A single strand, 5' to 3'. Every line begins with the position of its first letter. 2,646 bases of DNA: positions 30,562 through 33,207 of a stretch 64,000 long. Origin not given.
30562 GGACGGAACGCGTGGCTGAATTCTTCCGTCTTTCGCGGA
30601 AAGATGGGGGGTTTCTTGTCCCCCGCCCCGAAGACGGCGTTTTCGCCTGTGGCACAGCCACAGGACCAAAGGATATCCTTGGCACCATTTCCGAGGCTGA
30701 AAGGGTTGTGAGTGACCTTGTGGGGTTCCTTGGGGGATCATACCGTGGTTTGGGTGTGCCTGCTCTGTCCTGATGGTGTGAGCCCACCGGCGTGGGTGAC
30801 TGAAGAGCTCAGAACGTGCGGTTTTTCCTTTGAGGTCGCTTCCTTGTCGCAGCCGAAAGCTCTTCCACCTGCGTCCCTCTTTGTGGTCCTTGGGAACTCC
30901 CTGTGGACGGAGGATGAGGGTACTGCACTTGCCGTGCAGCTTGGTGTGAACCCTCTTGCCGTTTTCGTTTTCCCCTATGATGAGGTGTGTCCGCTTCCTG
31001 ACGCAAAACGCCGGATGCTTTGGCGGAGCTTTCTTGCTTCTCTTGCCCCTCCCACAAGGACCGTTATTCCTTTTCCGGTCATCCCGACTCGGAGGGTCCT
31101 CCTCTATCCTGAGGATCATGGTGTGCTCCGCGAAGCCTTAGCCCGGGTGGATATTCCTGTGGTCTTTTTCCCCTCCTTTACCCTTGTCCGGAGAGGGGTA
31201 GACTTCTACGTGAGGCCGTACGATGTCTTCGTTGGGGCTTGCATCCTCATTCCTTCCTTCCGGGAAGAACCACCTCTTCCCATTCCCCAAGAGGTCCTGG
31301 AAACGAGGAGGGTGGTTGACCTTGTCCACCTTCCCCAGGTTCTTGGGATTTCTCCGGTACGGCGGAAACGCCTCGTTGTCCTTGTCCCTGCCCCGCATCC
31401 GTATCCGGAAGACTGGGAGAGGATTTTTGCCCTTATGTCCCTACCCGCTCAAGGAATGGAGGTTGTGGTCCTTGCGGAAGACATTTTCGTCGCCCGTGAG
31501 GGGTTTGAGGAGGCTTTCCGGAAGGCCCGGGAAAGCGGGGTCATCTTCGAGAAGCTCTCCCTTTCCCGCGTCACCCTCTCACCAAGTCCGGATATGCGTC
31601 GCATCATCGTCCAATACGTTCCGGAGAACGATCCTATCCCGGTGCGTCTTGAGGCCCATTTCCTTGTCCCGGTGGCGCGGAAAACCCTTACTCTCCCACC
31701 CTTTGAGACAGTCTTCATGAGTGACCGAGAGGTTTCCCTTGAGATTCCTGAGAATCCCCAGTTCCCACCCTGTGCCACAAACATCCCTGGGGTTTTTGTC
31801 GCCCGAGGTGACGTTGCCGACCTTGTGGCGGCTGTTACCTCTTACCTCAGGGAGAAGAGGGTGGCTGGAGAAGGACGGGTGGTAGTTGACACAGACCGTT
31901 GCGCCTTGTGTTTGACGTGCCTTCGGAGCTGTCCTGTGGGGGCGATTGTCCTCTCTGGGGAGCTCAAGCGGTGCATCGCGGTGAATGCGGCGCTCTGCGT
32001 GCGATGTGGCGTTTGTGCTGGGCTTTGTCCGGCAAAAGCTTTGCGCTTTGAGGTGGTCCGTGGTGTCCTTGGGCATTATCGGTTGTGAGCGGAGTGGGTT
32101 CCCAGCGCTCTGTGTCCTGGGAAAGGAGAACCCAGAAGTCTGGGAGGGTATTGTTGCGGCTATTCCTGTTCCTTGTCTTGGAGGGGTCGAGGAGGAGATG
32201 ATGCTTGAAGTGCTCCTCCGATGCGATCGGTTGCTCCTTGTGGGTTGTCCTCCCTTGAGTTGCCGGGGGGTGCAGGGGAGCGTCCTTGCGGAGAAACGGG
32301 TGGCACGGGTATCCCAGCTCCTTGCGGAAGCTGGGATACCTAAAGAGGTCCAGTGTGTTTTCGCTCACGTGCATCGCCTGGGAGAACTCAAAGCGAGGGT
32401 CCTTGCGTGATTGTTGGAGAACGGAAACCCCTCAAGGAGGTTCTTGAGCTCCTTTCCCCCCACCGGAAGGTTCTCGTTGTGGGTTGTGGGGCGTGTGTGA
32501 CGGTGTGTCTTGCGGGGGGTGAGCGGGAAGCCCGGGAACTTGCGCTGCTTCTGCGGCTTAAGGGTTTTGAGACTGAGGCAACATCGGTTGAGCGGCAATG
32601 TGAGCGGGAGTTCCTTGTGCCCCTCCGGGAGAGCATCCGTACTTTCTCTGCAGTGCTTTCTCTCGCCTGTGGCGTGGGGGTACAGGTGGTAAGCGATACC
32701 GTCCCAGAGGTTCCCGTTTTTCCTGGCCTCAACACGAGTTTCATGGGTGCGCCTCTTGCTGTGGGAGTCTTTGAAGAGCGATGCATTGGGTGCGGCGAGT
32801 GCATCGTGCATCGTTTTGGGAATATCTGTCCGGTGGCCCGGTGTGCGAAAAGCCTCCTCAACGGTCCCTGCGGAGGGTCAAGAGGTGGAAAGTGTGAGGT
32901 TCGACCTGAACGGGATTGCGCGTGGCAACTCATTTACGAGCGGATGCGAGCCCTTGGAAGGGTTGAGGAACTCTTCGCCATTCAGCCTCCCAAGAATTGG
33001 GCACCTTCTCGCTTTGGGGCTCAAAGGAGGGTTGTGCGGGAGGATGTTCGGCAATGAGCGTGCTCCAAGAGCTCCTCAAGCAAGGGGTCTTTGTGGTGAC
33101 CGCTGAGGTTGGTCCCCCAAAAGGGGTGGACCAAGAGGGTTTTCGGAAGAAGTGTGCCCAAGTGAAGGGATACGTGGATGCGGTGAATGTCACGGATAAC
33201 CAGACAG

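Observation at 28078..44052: A roughly 16-kb translationally coupled C1/folate operon fuses fhs, MetFV, Hdr-like and Flx-like modules with folC and a methyl-THF:corrinoid methyltransferase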

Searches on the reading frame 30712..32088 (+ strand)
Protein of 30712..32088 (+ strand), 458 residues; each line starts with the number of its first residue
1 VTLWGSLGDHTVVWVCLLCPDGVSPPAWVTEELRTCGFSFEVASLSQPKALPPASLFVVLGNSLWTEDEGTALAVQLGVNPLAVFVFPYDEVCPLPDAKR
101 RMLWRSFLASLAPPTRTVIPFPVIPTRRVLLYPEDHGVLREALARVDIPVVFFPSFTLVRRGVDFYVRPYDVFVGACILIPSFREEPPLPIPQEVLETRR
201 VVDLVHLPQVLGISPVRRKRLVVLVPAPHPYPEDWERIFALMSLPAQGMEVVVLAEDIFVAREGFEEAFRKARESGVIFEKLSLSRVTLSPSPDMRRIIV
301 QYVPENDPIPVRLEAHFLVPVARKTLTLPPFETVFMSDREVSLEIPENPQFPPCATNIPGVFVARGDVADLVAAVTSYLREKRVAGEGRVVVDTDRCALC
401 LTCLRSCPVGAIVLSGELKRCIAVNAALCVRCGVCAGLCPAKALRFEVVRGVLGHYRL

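Call 4: search_protein_families(library=pfam, proteins=[window:30712-32088:+], max_evalue=0.01)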
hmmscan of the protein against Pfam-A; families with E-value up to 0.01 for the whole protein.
window:30712-32088:+ (458 aa): 9 families
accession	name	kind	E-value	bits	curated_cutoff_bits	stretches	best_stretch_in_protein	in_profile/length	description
PF00037.32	Fer4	-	2.5e-10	40.2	21.1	2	390-412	1-23/24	4Fe-4S binding domain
PF12837.12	Fer4_6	-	2.4e-08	34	25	1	390-412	2-24/24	4Fe-4S binding domain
PF12838.12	Fer4_7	-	3.8e-07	30.9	27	2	396-443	1-52/52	4Fe-4S dicluster domain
PF13237.11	Fer4_10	-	4.2e-06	27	25.5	1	390-440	2-53/53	4Fe-4S dicluster domain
PF14697.11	Fer4_21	-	1.1e-05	25.9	35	1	391-443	2-56/59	4Fe-4S dicluster domain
PF12797.12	Fer4_2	-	4e-05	23.8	24.5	1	389-409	2-22/22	4Fe-4S binding domain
PF13187.11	Fer4_9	-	5.9e-05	23.5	27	1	396-443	1-51/52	4Fe-4S dicluster domain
PF13484.11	Fer4_16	-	0.00015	22.9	30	0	396-421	1-27/66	4Fe-4S double cluster binding domain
PF13183.11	Fer4_8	-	0.00086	20.2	27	0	394-410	51-67/68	4Fe-4S dicluster domain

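Call 31: search_protein_families(library=ncbifam, proteins=[window:30778-32088:+], max_evalue=0.001)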
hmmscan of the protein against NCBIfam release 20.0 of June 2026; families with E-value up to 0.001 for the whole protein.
window:30778-32088:+ (436 aa): 41 families (the best 25 are shown)
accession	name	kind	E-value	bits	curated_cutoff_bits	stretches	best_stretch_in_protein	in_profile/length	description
TIGR02700.1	flavo_MJ0208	hypoth_equivalog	5.6e-08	32.3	251.35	1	343-423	120-195/234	dihydromethanopterin reductase (acceptor)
NF058577.1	FdxA_fam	equivalog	6.6e-08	32.6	65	1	372-421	6-52/52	4Fe-4S ferredoxin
TIGR01944.1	rnfB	subfamily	6.8e-08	32.3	68.7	1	366-427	106-165/190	RnfABCDGE type electron transport complex subunit B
NF045790.1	OxalOxreddelta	equivalog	8.7e-08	31.7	230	1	358-423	242-307/316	oxalate oxidoreductase subunit delta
TIGR02179.1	PorD_KorD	subfamily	9.6e-08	32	60.05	1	367-423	19-73/78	2-oxoacid:acceptor oxidoreductase, delta subunit, pyruvate/2-ketoisovalerate family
NF042909.1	FMH_DH_FwdF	exception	1.7e-07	30.6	375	1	365-424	249-313/336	tungsten-dependent formylmethanofuran dehydrogenase subunit FwdF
NF006221.0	PRK08348.1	subfamily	2.1e-07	30.7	124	1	365-423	36-93/136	NADH-plastoquinone oxidoreductase subunit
NF045874.1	Vhu_polyferre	exception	4.9e-07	28.8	600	1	356-424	249-311/381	F420-non-reducing hydrogenase associated-polyferredoxin VhuB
NF043039.1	HgcAB_like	equivalog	5.5e-07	29.5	285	1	342-423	268-350/350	HgcAB-like fusion protein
NF007202.0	PRK09623.1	equivalog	5.8e-07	29.8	166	1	368-424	46-100/105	3-methyl-2-oxobutanoate dehydrogenase subunit delta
NF045763.1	PhenlGlyoxDHPadF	equivalog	9.9e-07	28.9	150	1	367-422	25-77/78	NADH-dependent phenylglyoxylate dehydrogenase subunit delta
NF038196.1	ferrodoxin_EFR1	subfamily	1.1e-06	28.9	75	1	366-425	178-232/242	EFR1 family ferrodoxin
NF040770.1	hetero_SS_HdrA2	exception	1.4e-06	26.7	1100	1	227-425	418-626/777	CoB-CoM heterodisulfide reductase HdrA2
NF040684.1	PorD_Arch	equivalog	1.9e-06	27.8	120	1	367-424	26-81/85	pyruvate synthase subunit PorD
NF040864.1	HgcB_ferredoxin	equivalog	4.3e-06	26.5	99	1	370-426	11-65/93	mercury methylation ferredoxin HgcB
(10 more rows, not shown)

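Call 51: find_homologous_proteins(query=window:30778-32085:+, max_evalue=0.00001)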
Query window:30778-32085:+ (436 aa): 12 proteins with E <= 0.00001 among 8000 candidates.
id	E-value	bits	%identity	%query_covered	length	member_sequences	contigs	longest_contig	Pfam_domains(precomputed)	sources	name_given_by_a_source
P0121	9.8e-286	966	99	100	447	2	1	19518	PF14697.12,PF12837.13,PF00037.33,PF12838.13,PF13237.12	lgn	-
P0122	7.8e-210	716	75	100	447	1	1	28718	PF14697.12,PF12837.13,PF00037.33,PF12838.13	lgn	-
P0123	1.2e-205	702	75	100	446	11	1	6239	PF14697.12,PF12797.13,PF12837.13,PF00037.33,PF13484.12,PF12838.13,PF13237.12,PF13187.12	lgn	-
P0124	7.0e-195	666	70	99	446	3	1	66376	PF14697.12,PF12837.13,PF00037.33,PF12838.13,PF13237.12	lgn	-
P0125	2.2e-191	655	68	99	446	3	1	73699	PF14697.12,PF12797.13,PF12837.13,PF00037.33,PF12838.13,PF13237.12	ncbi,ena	-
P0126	2.9e-184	631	67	99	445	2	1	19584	PF14697.12,PF12837.13,PF00037.33,PF13484.12,PF12838.13,PF13237.12,PF13187.12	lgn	-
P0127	1.0e-182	626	67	100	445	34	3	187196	PF14697.12,PF12837.13,PF00037.33,PF12838.13,PF13237.12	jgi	-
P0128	1.2e-179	616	65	99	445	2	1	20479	PF14697.12,PF12837.13,PF00037.33,PF12838.13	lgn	-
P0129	8.9e-176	603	65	99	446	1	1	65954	PF12837.13,PF00037.33,PF12838.13,PF13237.12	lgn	-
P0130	4.1e-175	601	64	99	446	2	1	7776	PF14697.12,PF12797.13,PF12837.13,PF00037.33,PF12838.13,PF13237.12,PF13187.12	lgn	-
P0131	1.9e-8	52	37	14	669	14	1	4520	PF14697.12,PF12797.13,PF12837.13,PF00037.33,PF13484.12,PF12838.13,PF25160.2,PF13237.12,PF13187.12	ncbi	-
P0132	9.5e-7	46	30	47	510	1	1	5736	PF12797.13,PF07992.21,PF12837.13,PF00070.34,PF00037.33,PF13237.12,PF13187.12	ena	-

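Call 71: search_solved_structures(query=window:30745-32085:+, max_evalue=0.01)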
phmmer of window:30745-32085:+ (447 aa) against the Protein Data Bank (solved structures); distinct sequences matched with E-value up to 0.01: 46.
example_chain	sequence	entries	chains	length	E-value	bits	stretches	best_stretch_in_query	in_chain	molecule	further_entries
9sw6_H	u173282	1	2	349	1.7e-15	60.2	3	376-435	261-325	Tungsten formylmethanofuran dehydrogenase, subunit F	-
5t5i_F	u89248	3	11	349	2.2e-15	59.8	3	365-433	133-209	Tungsten formylmethanofuran dehydrogenase subunit fwdF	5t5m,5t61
9sw6_G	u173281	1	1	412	4.6e-13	52.1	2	370-440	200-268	Polyferredoxin protein MvhB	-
9sfi_T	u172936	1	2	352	6.4e-12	48.4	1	376-435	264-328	4Fe-4S ferredoxin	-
9sfi_O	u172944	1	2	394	6.8e-12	48.3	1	363-435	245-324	Ferredoxin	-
8rvv_A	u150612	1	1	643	7.2e-09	38.3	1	238-433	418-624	H(2):CoB-CoM heterodisulfide,ferredoxin reductase subunit A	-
8rvu_a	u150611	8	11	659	7.9e-09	38.2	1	238-433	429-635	H(2):CoB-CoM heterodisulfide,ferredoxin reductase subunit A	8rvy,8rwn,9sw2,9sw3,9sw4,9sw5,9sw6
7bkb_K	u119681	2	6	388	1.4e-08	37.4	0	399-433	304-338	Formylmethanofuran dehydrogenase, subunit F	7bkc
6cfw_N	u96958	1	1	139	5e-06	28.9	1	376-435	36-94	NADH-plastoquinone oxidoreductase subunit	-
7p5h_B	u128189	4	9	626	1.5e-05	27.3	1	378-434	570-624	Fe-hydrogenase, subunit beta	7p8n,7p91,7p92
9grx_I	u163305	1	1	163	1.8e-05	27.1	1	365-434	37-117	NAD(P)H-quinone oxidoreductase subunit I, chloroplastic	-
7bkb_A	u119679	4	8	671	2.6e-05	26.6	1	335-436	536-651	CoB--CoM heterodisulfide reductase iron-sulfur subunit A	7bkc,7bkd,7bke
8a6t_B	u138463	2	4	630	4.5e-05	25.8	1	380-433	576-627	Electron bifurcating hydrogenase subunit HydB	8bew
7wfg_I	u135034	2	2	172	7.8e-05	25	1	367-434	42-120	NAD(P)H-quinone oxidoreductase subunit I, chloroplastic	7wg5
9sfi_A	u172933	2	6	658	7.8e-05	25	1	337-439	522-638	CoB--CoM heterodisulfide reductase iron-sulfur subunit A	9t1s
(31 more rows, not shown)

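Call 91: predict_structure(alignment_id=A4)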
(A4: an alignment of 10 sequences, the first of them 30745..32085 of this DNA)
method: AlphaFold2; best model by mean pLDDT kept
length: 447 residues; sequences in the alignment: 10
mean_pLDDT: 68.6   pTM: 0.53
mean pLDDT of the five models: 68.6, 67.1, 60.7, 55.8, 55.6
residues with pLDDT >= 90: 62; 70-90: 208; 50-70: 82; < 50: 95
segments of 3 or more residues with pLDDT < 50: 107-112, 249-252, 337-339, 372-447
pLDDT, mean of each block of 10 residues (from residue 1): 75 80 87 64 77 55 69 74 76 77 55 72 90 93 85 80 90 83 93 77 67 73 70 64 69 64 80 91 93 81 91 82 71 59 73 85 80 31 29 32 29 30 29 25 23
secondary structure, 60 per line:
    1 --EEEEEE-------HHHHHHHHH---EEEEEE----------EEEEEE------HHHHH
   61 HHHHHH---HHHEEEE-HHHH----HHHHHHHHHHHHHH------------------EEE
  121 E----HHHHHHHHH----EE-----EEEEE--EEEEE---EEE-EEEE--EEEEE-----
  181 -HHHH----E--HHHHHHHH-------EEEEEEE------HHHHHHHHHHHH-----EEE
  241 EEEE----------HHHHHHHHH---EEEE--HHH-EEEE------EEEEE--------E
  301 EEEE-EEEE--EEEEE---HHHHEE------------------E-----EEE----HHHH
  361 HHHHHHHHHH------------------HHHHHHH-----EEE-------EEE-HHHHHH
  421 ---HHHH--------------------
elements in order: E3-8 H16-24 E28-33 E44-49 H56-66 E73-76 H78-81 H86-99 E118-121 H126-134 E146-150 E153-157 E161-163 E165-168 E171-175 H182-185 H193-200 E208-214 H221-232 E238-244 H255-263 E267-270 E277-280 E287-291 E300-304 E306-309 E312-316 H320-323 E350-352 H357-370 H389-395 E401-403 E411-413 H415-420 H424-427

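Call 93: fold_search(model_id=the predicted structure, library=pdb)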
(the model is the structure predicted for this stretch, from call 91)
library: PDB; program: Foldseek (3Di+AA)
matches with E <= 10: 1299; with E <= 0.001: 133
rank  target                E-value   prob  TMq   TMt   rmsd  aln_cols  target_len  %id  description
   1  7bkb_A                3.9e-11  1.00  0.41  0.31  17.0       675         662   14  Formate dehydrogenase - heterodisulfide reductase - formylmethanofuran dehydrogenase complex from Methanospirillum hun (released 2021-09-29)
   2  5odc_A                4.3e-10  1.00  0.38  0.28  18.4       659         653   14  Heterodisulfide reductase / [NiFe]-hydrogenase complex from Methanothermococcus thermolithotrophicus at 2.3 A resoluti (released 2017-08-30)
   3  8rvy_A                4.8e-10  1.00  0.47  0.35  13.5       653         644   15  CryoEM structure of the Elp-Hdr complex of Methanothermobacter marburgensis state 1 (composite structure) (released 2025-05-14)
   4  8rvu_A                4.8e-10  1.00  0.43  0.32  16.5       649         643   14  CryoEM structure of the Elp-Hdr complex of Methanothermobacter marburgensis state 2 (composite structure) (released 2025-05-14)
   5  7bkd_A                6.4e-10  1.00  0.49  0.35  14.6       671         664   13  Formate dehydrogenase - heterodisulfide reductase - formylmethanofuran dehydrogenase complex from Methanospirillum hun (released 2021-09-29)
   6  5odh_A                7.2e-10  1.00  0.37  0.27  18.9       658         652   14  Heterodisulfide reductase / [NiFe]-hydrogenase complex from Methanothermococcus thermolithotrophicus soaked with heter (released 2017-08-30)
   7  5odi_A                1.7e-09  1.00  0.39  0.28  18.4       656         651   14  Heterodisulfide reductase / [NiFe]-hydrogenase complex from Methanothermococcus thermolithotrophicus cocrystallized wi (released 2017-08-30)
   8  6tjr_A                1.6e-08  1.00  0.36  0.45  21.7       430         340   14  Structure of HdrA-like subunit from Hyphomicrobium denitrificans (released 2020-08-19)
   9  4ntc_B                9.6e-08  1.00  0.26  0.34  21.8       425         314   15  Crystal structure of GliT (released 2014-03-05)
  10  4kpr_B                2.5e-07  1.00  0.31  0.29  25.6       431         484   11  Tetrameric form of rat selenoprotein thioredoxin reductase 1 (released 2014-05-14)
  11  9fl7_B                2.8e-07  1.00  0.29  0.29  23.1       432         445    9  Cryo-EM structure of human AK2 bound to reduced human AIFM1 (residues 102-613), class 3 (released 2025-05-14)
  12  4kpr_F                3.0e-07  1.00  0.31  0.29  25.9       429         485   11  Tetrameric form of rat selenoprotein thioredoxin reductase 1 (released 2014-05-14)
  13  4zn0_C                3.4e-07  1.00  0.30  0.42   7.4       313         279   10  Structure of the NADPH-dependent thioredoxin reductase from Methanosarcina mazei (released 2016-06-29)
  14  4kpr_A                5.3e-07  1.00  0.31  0.29  26.0       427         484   11  Tetrameric form of rat selenoprotein thioredoxin reductase 1 (released 2014-05-14)
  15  5mh4                  5.6e-07  1.00  0.29  0.40  20.7       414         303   11  Crystal Structure of Lactococcus lactis Thioredoxin Reductase (FR conformation) (released 2017-04-12)
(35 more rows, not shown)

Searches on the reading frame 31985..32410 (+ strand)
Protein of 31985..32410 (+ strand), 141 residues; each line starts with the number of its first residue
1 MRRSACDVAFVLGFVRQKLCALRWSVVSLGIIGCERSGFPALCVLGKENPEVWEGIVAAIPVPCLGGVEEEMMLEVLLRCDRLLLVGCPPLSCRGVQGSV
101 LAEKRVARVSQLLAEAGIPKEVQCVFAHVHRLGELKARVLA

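Call 4: search_protein_families(library=pfam, proteins=[window:31985-32410:+], max_evalue=0.01)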
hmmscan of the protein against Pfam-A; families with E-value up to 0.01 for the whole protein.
window:31985-32410:+ (141 aa): 1 family
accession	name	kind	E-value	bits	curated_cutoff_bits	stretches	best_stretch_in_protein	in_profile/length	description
PF02662.21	FlpD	-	1.5e-11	44.8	22.3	1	34-123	6-96/123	Methyl-viologen-reducing hydrogenase, delta subunit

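Call 31: search_protein_families(library=ncbifam, proteins=[window:32060-32410:+], max_evalue=0.001)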
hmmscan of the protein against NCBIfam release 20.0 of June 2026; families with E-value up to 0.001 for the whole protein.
window:32060-32410:+ (116 aa): 2 families
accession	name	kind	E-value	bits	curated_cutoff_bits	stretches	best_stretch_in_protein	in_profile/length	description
NF040770.1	hetero_SS_HdrA2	exception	0.00025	19.3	1100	1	32-96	677-742/777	CoB-CoM heterodisulfide reductase HdrA2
NF045873.1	F420_non_VhuD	exception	0.00036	20.6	215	1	28-96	27-96/132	F420-non-reducing hydrogenase iron-sulfur subunit VhuD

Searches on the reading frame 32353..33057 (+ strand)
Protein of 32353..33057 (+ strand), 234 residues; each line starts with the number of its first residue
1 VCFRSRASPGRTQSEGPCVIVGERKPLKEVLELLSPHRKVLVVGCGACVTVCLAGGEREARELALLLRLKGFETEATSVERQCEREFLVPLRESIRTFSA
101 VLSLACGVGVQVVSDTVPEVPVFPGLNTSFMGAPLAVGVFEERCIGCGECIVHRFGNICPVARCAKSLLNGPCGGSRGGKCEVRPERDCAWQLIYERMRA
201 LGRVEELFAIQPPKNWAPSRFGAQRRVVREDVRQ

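Call 4: search_protein_families(library=pfam, proteins=[window:32353-33057:+], max_evalue=0.01)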
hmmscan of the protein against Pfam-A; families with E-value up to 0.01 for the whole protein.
window:32353-33057:+ (234 aa): 5 families
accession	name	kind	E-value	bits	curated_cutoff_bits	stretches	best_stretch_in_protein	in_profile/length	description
PF12225.13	DUF5981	-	1.1e-35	121.6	23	1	123-216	1-94/95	Methylene-tetrahydrofolate reductase C terminal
PF12838.12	Fer4_7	-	0.00042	21.2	27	0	44-53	4-13/52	4Fe-4S dicluster domain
PF25160.1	LdpA_Fe-S-bd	-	0.0007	19.8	27.6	0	137-163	21-42/49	LdpA Fe-S cluster-binding domain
PF12837.12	Fer4_6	-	0.0029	17.9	25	0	138-152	3-17/24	4Fe-4S binding domain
PF00037.32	Fer4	-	0.0088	16.3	21.1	1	139-151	3-15/24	4Fe-4S binding domain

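Call 31: search_protein_families(library=ncbifam, proteins=[window:32407-33057:+], max_evalue=0.001)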
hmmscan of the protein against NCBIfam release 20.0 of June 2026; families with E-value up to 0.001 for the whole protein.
window:32407-33057:+ (216 aa): 0 families
